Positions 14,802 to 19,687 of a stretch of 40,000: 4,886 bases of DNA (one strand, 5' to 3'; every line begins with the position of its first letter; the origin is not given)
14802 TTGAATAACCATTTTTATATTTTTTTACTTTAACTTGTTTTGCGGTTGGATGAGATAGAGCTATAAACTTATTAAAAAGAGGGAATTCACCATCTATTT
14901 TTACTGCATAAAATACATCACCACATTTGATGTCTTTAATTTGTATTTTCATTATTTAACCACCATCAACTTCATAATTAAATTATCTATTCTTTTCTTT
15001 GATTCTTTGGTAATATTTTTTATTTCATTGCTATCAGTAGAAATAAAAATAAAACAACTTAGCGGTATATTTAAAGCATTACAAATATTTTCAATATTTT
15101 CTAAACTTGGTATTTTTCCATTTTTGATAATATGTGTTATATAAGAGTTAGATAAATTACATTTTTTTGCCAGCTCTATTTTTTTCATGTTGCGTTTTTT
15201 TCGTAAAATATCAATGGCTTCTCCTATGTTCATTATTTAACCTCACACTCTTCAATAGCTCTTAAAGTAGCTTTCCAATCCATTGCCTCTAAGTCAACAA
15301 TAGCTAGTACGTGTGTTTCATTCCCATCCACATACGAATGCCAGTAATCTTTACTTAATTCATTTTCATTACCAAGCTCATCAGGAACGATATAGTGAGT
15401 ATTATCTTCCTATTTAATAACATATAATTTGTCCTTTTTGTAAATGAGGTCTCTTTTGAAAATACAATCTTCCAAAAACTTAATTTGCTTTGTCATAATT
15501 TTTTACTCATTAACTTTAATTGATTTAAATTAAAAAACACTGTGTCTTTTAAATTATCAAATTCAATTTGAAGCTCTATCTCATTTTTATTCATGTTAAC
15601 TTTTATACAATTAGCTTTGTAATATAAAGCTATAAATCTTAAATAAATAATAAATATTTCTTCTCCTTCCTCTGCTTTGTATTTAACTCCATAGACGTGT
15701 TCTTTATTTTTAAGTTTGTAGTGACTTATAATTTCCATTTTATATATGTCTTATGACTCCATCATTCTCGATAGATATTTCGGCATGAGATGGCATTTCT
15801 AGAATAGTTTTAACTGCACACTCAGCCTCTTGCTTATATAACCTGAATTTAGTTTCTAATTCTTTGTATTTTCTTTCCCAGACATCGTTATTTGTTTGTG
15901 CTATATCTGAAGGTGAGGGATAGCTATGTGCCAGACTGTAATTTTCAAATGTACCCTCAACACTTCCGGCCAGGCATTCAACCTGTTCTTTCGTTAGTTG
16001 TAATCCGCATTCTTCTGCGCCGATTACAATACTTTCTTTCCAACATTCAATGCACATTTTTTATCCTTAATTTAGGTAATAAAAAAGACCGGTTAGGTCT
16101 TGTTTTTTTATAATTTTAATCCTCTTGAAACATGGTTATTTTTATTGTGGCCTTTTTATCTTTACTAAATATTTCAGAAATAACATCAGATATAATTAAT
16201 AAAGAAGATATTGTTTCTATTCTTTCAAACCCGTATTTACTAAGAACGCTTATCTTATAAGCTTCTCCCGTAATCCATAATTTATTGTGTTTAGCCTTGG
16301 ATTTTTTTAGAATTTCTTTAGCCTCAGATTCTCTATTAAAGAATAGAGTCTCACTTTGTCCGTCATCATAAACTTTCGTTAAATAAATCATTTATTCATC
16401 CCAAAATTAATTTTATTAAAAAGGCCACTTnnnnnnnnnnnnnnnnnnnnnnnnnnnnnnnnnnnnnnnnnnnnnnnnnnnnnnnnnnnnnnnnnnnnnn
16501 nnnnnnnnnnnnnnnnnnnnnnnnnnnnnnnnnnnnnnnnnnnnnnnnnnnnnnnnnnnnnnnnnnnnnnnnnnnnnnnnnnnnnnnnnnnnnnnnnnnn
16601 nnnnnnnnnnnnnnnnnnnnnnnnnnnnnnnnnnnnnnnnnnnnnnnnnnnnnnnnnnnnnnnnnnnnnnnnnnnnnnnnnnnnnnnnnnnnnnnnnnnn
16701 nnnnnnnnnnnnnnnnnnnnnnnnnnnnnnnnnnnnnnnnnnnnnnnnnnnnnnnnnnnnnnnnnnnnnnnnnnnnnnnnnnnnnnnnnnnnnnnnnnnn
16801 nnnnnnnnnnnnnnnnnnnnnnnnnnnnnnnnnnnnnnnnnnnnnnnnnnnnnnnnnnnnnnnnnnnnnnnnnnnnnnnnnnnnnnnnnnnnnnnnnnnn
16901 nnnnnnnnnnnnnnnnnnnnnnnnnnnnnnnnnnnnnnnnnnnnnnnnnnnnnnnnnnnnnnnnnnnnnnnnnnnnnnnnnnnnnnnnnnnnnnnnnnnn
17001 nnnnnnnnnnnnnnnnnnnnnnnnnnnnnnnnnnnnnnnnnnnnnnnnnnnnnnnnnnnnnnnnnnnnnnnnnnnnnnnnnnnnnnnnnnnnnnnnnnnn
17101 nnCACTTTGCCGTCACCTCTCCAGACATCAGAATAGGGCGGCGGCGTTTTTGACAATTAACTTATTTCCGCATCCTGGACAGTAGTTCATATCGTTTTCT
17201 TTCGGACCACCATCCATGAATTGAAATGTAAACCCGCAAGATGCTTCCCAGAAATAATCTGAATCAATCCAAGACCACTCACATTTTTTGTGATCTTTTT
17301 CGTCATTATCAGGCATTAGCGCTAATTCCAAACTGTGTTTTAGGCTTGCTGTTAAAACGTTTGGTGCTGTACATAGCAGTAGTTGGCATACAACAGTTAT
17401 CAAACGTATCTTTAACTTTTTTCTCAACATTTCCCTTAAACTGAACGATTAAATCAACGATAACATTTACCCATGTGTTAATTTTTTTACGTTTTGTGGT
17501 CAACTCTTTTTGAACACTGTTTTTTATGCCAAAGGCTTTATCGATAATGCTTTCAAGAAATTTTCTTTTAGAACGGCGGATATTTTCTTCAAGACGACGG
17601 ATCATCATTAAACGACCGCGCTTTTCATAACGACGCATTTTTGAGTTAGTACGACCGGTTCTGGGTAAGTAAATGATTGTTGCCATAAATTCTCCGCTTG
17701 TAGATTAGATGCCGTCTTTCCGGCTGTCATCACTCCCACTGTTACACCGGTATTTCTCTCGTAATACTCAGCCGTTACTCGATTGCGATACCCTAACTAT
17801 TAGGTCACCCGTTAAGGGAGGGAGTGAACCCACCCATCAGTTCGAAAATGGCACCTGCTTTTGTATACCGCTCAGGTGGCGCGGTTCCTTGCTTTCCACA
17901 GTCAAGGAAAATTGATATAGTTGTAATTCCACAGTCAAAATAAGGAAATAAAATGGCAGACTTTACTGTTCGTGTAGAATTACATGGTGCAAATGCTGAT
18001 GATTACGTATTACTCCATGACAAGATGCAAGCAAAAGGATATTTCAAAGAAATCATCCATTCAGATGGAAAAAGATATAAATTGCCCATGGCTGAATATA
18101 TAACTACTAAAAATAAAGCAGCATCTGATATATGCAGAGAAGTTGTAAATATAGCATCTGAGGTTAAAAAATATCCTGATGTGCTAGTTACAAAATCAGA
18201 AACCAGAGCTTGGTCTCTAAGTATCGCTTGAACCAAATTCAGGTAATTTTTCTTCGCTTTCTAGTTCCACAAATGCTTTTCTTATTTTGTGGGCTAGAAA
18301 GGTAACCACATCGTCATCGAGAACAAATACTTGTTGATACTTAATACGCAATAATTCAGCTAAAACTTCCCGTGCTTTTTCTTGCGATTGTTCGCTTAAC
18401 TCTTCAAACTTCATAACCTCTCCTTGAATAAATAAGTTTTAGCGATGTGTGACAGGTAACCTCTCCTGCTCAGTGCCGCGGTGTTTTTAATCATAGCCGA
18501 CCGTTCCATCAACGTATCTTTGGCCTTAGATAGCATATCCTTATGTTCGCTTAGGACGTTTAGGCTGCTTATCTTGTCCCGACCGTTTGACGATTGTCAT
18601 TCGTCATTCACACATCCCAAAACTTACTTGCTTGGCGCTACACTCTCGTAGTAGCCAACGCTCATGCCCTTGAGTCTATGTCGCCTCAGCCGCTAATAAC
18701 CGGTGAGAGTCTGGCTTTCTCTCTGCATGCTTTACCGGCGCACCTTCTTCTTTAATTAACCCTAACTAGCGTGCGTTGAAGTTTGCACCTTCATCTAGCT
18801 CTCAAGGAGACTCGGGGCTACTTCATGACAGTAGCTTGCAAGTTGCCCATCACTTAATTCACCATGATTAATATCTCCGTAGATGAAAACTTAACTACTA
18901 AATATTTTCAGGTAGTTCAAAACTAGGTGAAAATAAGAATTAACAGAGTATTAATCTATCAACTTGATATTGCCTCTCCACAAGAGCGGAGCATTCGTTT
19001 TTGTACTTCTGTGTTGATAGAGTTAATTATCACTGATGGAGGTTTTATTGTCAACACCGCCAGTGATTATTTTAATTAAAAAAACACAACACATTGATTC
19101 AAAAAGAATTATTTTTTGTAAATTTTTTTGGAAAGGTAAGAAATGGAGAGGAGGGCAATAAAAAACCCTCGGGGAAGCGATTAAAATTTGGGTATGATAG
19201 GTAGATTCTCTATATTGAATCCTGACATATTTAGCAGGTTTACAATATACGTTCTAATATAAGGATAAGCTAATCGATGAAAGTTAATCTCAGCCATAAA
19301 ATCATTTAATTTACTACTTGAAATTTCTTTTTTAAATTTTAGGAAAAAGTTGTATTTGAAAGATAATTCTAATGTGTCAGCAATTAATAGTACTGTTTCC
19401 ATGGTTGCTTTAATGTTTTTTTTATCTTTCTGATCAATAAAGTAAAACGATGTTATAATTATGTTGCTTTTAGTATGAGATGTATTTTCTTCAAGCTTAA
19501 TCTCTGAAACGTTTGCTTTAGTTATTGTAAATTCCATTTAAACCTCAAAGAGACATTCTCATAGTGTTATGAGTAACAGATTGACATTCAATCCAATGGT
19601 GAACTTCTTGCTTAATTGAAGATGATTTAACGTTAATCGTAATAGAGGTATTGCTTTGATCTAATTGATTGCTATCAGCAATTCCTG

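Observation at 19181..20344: Toxin / small protein / SecB-like chaperone cassette with an ART-like toxin, in the rexAB slot next to cI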

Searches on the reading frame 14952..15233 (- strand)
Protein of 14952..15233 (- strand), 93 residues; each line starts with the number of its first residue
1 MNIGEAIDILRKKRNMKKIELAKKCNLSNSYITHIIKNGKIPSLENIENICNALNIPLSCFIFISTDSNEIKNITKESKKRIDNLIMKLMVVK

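Call 72: search_protein_families(library=phrogs, proteins=[window:14952-15233:-], max_evalue=0.001)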
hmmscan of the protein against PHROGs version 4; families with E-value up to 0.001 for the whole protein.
window:14952-15233:- (93 aa): 10 families
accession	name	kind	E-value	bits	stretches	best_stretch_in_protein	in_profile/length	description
phrog_8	-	transcription regulation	2e-13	51.5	1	1-82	75-155/346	transcriptional regulator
phrog_3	-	transcription regulation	5.8e-11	43.8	1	1-79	87-165/430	transcriptional repressor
phrog_1373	-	transcription regulation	4.3e-10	40.8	1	3-61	64-122/166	transcriptional regulator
phrog_2439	-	transcription regulation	1.8e-09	38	1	3-62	8-67/367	transcriptional regulator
phrog_4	-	transcription regulation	9.5e-08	32.4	1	1-76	135-208/400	transcriptional repressor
phrog_1468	-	transcription regulation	8.9e-06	26.2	1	13-57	18-61/67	transcriptional repressor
phrog_2967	-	transcription regulation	9e-05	23.1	1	3-69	11-77/225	transcriptional regulator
phrog_5823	-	transcription regulation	0.00012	22.3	1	1-59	5-64/404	transcriptional regulator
phrog_21705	-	unknown function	0.00017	22.2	1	11-64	128-181/184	-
phrog_4583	-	transcription regulation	0.00081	20.4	1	3-59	11-67/81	transcriptional repressor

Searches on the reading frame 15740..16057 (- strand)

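Call 72: search_protein_families(library=phrogs, proteins=[window:15740-16057:-], max_evalue=0.001)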
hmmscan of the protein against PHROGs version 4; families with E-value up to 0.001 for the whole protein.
window:15740-16057:- (105 aa): 1 family
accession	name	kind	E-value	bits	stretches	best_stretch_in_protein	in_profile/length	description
phrog_21617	-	unknown function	3.2e-19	70.5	1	3-104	4-111/119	-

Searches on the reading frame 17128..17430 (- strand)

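Call 72: search_protein_families(library=phrogs, proteins=[window:17128-17430:-], max_evalue=0.001)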
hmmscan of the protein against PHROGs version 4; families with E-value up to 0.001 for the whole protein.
window:17128-17430:- (100 aa): 1 family
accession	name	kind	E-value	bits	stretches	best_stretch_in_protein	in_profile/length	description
phrog_10312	-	unknown function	3.4e-13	50.9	1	53-95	75-117/142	-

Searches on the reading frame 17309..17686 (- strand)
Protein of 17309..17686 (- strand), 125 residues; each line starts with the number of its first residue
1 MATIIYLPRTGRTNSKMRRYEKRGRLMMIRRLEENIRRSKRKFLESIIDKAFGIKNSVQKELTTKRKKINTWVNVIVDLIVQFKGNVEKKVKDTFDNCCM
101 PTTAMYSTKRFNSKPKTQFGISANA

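Call 72: search_protein_families(library=phrogs, proteins=[window:17309-17686:-], max_evalue=0.001)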
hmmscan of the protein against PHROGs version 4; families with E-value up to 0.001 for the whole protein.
window:17309-17686:- (125 aa): 1 family
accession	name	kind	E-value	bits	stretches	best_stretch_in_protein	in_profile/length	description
phrog_271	-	transcription regulation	4.4e-08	34.2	1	1-121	53-160/176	anti-termination protein N-like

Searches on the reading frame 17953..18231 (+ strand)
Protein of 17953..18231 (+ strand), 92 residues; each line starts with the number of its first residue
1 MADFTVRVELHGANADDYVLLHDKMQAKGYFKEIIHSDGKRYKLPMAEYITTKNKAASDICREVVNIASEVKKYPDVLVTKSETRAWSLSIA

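Call 3: search_protein_families(library=pfam, proteins=[window:17953-18231:+], max_evalue=1)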
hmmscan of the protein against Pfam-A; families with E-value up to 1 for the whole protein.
window:17953-18231:+ (92 aa): 0 families

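Call 4: search_protein_families(library=phrogs, proteins=[window:17953-18231:+], max_evalue=0.1)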
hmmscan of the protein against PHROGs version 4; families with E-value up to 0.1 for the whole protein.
window:17953-18231:+ (92 aa): 3 families
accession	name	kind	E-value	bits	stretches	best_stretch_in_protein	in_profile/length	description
phrog_8894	-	unknown function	9.7e-33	113.5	1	1-91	1-91/94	-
phrog_22820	-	unknown function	0.0082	17.7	1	7-57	8-58/98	-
phrog_6253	-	tail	0.025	14.4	1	26-84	358-416/589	minor tail protein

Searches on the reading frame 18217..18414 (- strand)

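Call 3: search_protein_families(library=pfam, proteins=[window:18217-18414:-], max_evalue=1)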
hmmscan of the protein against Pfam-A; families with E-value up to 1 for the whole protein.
window:18217-18414:- (65 aa): 2 families
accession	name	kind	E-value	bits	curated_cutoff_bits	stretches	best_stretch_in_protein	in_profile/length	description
PF18143.6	HAD_SAK_2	-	0.011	16.5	27.5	1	8-55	85-132/139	HAD domain in Swiss Army Knife RNA repair proteins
PF17278.7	DUF5343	-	0.028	15.1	27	1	3-55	63-113/140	Family of unknown function (DUF5343)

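Call 4: search_protein_families(library=phrogs, proteins=[window:18217-18414:-], max_evalue=0.1)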
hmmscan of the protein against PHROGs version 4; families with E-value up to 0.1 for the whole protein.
window:18217-18414:- (65 aa): 3 families
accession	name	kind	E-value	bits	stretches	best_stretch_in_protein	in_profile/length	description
phrog_26625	-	unknown function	4.2e-07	31.1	1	1-63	1-59/76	-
phrog_9419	-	unknown function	0.0024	19.1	1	1-52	1-51/64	-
phrog_5162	-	unknown function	0.015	15.8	1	1-24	10-33/201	-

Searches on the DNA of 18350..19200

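Call 73: search_rna_families(source=window, start=18350, end=19200, threshold=evalue, max_evalue=1)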
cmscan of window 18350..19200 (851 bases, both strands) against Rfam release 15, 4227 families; matches with E-value up to 1: 1.
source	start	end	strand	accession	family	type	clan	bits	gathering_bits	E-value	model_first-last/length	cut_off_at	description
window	18934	19002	+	RF02701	PsrR1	Gene; sRNA;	-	19.2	42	0.67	1-79/79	no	Photosynthesis regulatory RNA1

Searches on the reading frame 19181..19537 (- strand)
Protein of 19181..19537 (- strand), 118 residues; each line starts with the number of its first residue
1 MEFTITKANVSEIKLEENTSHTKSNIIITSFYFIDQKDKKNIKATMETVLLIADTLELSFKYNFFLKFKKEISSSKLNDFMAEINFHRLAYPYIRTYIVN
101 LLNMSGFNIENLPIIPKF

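Call 3: search_protein_families(library=pfam, proteins=[window:19181-19537:-], max_evalue=1)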
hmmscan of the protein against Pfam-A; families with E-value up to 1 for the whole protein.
window:19181-19537:- (118 aa): 1 family
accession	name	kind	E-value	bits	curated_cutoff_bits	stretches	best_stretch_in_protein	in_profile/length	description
PF12456.14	hSac2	-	0.06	13.4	26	1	34-79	38-83/115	Inositol phosphatase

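Call 4: search_protein_families(library=phrogs, proteins=[window:19181-19537:-], max_evalue=0.1)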
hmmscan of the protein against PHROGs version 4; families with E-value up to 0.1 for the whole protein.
window:19181-19537:- (118 aa): 2 families
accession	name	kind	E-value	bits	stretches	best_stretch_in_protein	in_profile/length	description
phrog_10298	-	unknown function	1.8e-07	32.3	1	15-114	18-120/134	-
phrog_16879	-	unknown function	0.0048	17.5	1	37-117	74-147/161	-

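Call 5: search_protein_families(library=padloc, proteins=[window:19181-19537:-], max_evalue=1)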
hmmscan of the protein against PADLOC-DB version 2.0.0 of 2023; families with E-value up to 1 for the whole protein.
window:19181-19537:- (118 aa): 1 family
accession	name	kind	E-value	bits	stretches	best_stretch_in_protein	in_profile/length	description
PDLC04071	PD-T4-9_C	-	1.4e-07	29.9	1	1-113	1-114/130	-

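Call 6: search_protein_families(library=ncbifam, proteins=[window:19181-19537:-], max_evalue=1)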
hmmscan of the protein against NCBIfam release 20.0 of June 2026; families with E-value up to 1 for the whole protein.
window:19181-19537:- (118 aa): 1 family
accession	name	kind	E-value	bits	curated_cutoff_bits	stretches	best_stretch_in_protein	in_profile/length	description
TIGR03590.1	PseG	equivalog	0.024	14.3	153.55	1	12-67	70-125/280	UDP-2,4-diacetamido-2,4,6-trideoxy-beta-L-altropyranose hydrolase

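Call 10: search_solved_structures(query=window:19181-19537:-, max_evalue=10, show_alignments=3)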
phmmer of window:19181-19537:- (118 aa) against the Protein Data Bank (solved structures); distinct sequences matched with E-value up to 10: 0.

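Call 20: find_homologous_proteins(query=window:19181-19537:-, max_evalue=0.001)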
Query window:19181-19537:- (118 aa): 4 proteins with E <= 0.001 among 16 candidates.
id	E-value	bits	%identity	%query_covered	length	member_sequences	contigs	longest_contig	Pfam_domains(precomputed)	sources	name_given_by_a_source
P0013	2.8e-67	241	99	100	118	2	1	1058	-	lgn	-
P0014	2.7e-57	209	87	100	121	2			-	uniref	uniref:Protein-export protein SecB n=1 Tax=Arsenophonus endosymbiont of Trialeurodes vaporariorum Ta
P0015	8.1e-37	144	58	100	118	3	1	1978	-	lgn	-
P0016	1.0e-35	140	59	100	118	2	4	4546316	-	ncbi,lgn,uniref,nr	ncbi:hypothetical protein AB7303_05965 [Providencia rettgeri]|uniref:hypothetical protein n=1 Tax=un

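Call 51: search_solved_structures(query=A3, max_evalue=10, show_alignments=3)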
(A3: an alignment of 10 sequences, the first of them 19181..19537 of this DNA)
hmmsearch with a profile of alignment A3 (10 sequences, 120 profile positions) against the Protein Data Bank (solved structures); distinct sequences matched with E-value up to 10: 2.
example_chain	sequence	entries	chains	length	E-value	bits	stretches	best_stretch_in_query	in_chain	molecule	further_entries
1fx3_A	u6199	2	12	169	0.095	16.2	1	45-120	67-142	PROTEIN-EXPORT PROTEIN SECB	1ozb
5b0b_A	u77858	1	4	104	0.28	14.7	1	62-86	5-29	Olivetolic acid cyclase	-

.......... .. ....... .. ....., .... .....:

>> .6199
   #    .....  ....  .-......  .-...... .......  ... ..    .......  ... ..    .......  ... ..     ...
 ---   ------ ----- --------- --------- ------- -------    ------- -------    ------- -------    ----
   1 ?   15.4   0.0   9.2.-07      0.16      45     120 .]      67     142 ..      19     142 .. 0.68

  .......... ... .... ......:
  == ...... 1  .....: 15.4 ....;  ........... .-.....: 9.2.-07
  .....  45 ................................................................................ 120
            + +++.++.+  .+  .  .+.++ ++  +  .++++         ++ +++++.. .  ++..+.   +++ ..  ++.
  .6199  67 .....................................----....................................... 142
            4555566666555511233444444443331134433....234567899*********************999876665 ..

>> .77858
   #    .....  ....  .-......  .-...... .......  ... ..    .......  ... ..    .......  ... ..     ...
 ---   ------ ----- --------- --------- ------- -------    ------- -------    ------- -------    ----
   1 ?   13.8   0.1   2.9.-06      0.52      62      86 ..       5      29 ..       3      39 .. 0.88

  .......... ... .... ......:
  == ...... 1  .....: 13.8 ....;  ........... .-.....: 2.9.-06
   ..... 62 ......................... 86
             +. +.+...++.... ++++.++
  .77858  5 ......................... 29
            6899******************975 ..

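Call 52: search_protein_families(library=padloc, alignment_id=A3, max_evalue=0.01)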
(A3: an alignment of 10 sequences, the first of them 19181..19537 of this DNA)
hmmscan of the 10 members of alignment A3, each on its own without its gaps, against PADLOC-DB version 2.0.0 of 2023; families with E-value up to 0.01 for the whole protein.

A. member 1, window:19181-19537:- (118 aa): 1 family
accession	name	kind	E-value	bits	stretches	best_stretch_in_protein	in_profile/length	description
PDLC04071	PD-T4-9_C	-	1.4e-07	29.9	1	1-113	1-114/130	-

B. families by the number of members that match (of 10 scanned): 3 families
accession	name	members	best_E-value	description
PDLC04071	PD-T4-9_C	10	6.3e-37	-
PDLC04072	PD-T4-9_C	5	2e-10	-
PDLC03761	RT_UG23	1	0.0053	DRT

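Call 53: search_protein_families(library=pfam, alignment_id=A3, max_evalue=1)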
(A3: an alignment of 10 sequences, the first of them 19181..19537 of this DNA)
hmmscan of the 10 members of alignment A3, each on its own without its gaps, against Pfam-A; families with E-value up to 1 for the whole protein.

A. member 1, window:19181-19537:- (118 aa): 1 family
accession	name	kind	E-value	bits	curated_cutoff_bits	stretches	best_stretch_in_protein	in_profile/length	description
PF12456.14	hSac2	-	0.06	13.4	26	1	34-79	38-83/115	Inositol phosphatase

B. families by the number of members that match (of 10 scanned): 6 families
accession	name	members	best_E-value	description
PF02556.19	SecB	5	2.1e-08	Preprotein translocase subunit SecB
PF12456.14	hSac2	3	0.048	Inositol phosphatase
PF20494.3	YfjS_YafY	1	0.0056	Lipoprotein YfjS/YafY domain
PF06200.19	tify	1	0.025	tify domain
PF10788.14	DUF2603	1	0.026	Protein of unknown function (DUF2603)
PF24816.2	Ig_CFAP65__9th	1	0.19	Cilia- and flagella-associated protein 65-like, Ig-like domain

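Call 90: find_encoding_contigs(protein=P0016, flank=4000, max_places=3)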
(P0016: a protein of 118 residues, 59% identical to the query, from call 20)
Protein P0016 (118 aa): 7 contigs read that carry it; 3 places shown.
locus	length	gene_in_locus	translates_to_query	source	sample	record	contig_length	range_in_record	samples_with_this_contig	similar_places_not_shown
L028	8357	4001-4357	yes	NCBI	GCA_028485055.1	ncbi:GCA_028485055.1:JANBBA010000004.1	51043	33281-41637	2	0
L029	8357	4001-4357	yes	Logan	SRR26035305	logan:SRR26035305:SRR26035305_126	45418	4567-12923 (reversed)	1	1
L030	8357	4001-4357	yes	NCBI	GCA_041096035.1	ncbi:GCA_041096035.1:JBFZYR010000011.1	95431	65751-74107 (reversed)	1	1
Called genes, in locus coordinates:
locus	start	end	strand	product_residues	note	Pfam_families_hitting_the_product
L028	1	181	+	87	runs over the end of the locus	-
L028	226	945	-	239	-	PF01381:HTH_3, PF12844:HTH_19, PF13443:HTH_26 (weak), PF13560:HTH_31 (weak), PF00717:Peptidase_S24 (weak)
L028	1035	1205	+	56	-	-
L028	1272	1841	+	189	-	PF02498:Bro-N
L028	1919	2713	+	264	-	PF09669:Phage_pRha, PF03374:ANT (weak)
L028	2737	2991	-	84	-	PF03869:Arc, PF22513:FitA-like_RHH (weak)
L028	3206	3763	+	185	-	-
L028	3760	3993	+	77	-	-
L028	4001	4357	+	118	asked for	-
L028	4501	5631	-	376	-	PF10543:ORF6N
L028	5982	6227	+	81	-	PF03869:Arc, PF22513:FitA-like_RHH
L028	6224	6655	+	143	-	-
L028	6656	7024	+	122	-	-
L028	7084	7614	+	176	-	-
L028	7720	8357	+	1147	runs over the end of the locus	PF20155:TMP_3, PF06120:Phage_HK97_TLTM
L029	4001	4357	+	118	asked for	-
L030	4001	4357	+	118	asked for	-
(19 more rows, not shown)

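Call 91: find_encoding_contigs(protein=P0015, flank=4000, max_places=2)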
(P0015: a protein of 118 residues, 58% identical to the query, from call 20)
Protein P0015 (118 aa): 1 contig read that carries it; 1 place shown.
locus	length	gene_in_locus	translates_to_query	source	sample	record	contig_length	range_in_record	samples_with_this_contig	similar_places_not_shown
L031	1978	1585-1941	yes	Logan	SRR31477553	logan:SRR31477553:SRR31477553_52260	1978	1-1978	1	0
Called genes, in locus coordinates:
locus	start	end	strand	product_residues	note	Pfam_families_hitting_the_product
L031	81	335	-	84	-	PF03869:Arc, PF22513:FitA-like_RHH (weak)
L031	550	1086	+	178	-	-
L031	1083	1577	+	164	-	-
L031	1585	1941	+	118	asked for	-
